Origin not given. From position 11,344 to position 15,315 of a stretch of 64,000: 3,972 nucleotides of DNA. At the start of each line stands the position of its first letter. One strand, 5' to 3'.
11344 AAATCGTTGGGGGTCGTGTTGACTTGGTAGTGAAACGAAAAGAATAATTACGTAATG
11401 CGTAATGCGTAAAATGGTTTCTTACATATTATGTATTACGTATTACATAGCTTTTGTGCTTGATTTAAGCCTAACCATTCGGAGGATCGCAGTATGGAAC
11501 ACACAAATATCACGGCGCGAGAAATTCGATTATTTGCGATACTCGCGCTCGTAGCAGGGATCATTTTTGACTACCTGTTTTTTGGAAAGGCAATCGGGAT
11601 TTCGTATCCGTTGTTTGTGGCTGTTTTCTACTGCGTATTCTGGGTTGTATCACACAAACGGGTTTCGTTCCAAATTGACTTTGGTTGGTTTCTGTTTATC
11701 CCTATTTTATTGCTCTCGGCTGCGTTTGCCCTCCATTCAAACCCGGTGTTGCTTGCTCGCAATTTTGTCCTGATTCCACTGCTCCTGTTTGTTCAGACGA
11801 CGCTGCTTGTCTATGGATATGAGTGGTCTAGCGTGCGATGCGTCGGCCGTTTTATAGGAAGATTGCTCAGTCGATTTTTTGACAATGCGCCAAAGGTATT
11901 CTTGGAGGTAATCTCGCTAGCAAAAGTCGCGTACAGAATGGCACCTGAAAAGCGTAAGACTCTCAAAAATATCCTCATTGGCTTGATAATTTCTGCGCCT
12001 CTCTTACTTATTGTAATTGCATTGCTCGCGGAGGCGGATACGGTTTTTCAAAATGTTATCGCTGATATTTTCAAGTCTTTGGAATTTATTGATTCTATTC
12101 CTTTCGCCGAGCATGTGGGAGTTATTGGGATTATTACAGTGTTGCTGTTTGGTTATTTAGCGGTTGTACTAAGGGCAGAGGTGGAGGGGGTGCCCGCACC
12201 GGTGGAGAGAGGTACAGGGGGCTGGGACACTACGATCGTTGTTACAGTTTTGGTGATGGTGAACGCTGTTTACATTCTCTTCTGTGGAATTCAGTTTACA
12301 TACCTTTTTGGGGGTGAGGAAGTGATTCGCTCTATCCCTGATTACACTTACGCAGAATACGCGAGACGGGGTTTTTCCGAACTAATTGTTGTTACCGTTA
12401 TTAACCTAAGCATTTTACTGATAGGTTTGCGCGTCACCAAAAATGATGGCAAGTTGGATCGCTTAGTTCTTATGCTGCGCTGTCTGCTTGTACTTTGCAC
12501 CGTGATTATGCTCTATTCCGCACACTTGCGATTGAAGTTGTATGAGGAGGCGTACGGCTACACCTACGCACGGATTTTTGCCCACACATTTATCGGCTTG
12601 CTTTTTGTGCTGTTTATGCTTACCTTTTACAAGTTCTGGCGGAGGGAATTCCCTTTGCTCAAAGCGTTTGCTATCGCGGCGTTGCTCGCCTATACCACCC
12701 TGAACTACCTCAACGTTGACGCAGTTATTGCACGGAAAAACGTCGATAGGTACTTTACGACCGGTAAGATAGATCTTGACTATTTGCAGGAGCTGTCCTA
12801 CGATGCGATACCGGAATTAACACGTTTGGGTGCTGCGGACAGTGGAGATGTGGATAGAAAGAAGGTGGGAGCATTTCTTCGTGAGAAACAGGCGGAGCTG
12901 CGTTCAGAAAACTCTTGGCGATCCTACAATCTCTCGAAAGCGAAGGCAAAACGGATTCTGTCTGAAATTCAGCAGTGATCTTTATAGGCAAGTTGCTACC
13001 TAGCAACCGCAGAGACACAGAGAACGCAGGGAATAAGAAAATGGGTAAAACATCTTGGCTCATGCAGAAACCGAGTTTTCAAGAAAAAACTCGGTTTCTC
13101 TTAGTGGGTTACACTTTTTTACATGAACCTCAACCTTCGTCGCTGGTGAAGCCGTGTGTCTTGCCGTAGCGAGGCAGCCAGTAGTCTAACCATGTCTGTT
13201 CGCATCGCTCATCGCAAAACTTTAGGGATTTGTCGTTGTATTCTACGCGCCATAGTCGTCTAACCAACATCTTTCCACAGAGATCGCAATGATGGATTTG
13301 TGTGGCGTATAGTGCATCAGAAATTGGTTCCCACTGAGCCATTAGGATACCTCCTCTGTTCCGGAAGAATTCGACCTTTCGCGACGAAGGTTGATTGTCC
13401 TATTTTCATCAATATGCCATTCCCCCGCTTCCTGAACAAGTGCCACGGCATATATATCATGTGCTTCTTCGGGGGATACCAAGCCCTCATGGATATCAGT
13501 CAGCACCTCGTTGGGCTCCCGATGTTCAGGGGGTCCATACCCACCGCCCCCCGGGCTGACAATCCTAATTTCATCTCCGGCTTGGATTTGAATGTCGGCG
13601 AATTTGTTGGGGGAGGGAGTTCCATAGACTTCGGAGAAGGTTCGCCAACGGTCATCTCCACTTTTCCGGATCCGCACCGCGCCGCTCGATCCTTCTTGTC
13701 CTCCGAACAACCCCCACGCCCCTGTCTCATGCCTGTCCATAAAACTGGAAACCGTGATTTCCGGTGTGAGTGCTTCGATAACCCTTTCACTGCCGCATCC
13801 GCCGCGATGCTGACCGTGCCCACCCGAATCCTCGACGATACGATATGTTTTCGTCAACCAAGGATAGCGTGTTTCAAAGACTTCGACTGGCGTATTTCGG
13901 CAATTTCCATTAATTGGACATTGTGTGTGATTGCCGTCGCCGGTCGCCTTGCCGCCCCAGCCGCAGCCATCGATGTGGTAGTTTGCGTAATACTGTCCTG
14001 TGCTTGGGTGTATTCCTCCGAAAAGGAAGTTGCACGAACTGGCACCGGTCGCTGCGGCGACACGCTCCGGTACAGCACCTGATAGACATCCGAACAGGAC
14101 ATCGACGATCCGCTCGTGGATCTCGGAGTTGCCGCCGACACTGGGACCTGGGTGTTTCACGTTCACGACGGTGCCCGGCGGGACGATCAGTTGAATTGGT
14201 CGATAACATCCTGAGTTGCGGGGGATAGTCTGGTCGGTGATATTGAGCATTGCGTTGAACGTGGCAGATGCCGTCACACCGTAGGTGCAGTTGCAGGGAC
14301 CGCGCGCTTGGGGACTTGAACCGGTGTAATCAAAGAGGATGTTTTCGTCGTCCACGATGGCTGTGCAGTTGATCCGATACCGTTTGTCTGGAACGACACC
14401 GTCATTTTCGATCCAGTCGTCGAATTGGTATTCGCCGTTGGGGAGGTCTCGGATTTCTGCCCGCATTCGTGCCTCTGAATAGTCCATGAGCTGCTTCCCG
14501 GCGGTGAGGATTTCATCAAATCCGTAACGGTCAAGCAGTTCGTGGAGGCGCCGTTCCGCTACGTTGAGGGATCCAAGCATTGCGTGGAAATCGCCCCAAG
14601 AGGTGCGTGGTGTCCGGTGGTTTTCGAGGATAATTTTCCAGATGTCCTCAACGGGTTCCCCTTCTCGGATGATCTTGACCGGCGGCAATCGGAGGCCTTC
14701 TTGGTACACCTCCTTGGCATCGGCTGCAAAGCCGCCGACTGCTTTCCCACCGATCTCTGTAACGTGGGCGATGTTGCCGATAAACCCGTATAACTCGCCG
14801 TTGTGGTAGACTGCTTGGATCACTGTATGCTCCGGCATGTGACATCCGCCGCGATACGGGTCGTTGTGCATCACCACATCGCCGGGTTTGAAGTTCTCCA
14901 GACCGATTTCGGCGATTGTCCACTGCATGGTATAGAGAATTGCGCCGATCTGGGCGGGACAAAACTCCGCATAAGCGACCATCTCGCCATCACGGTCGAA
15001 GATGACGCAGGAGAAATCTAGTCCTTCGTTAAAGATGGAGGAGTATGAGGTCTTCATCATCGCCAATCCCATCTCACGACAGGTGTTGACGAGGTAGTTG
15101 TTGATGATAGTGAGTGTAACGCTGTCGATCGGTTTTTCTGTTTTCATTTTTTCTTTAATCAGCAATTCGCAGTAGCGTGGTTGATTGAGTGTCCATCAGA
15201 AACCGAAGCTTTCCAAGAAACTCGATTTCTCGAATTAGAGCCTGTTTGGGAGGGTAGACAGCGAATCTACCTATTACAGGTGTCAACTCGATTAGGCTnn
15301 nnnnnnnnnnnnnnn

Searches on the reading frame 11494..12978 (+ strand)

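Call 71: search_protein_families(library=pfam, proteins=[window:11494-12978:+], max_evalue=0.00001)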
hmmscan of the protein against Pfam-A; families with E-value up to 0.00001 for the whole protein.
window:11494-12978:+ (494 aa): 1 family
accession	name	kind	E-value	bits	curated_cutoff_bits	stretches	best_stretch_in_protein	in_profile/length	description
PF13687.11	DUF4153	-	2.1e-85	287.6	27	1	68-445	1-373/373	Domain of unknown function (DUF4153)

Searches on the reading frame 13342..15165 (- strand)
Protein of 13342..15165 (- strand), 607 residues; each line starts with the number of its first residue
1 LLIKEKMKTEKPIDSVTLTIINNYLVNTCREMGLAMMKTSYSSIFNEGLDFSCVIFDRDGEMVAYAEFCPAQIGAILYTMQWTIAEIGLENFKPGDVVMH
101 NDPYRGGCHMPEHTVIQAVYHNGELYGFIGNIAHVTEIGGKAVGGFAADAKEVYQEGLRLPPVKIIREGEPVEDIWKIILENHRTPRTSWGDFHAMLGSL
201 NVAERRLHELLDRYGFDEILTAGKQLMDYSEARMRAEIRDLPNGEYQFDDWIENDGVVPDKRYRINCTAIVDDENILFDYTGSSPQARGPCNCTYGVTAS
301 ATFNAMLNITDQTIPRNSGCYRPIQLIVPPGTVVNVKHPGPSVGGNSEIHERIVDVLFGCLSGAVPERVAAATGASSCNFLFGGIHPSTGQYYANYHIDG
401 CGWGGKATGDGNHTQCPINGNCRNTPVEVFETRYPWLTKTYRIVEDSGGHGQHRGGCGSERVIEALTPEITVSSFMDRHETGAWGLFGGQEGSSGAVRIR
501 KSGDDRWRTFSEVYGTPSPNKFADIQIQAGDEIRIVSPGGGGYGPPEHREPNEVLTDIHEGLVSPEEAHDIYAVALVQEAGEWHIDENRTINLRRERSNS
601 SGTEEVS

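Call 71: search_protein_families(library=pfam, proteins=[window:13342-15165:-], max_evalue=0.00001)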
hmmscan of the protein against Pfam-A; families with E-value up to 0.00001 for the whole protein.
window:13342-15165:- (607 aa): 1 family
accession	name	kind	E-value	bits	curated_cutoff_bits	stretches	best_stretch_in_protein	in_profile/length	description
PF02538.19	Hydantoinase_B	-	4.5e-176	586.8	26.8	1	14-546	1-519/519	Hydantoinase B/oxoprolinase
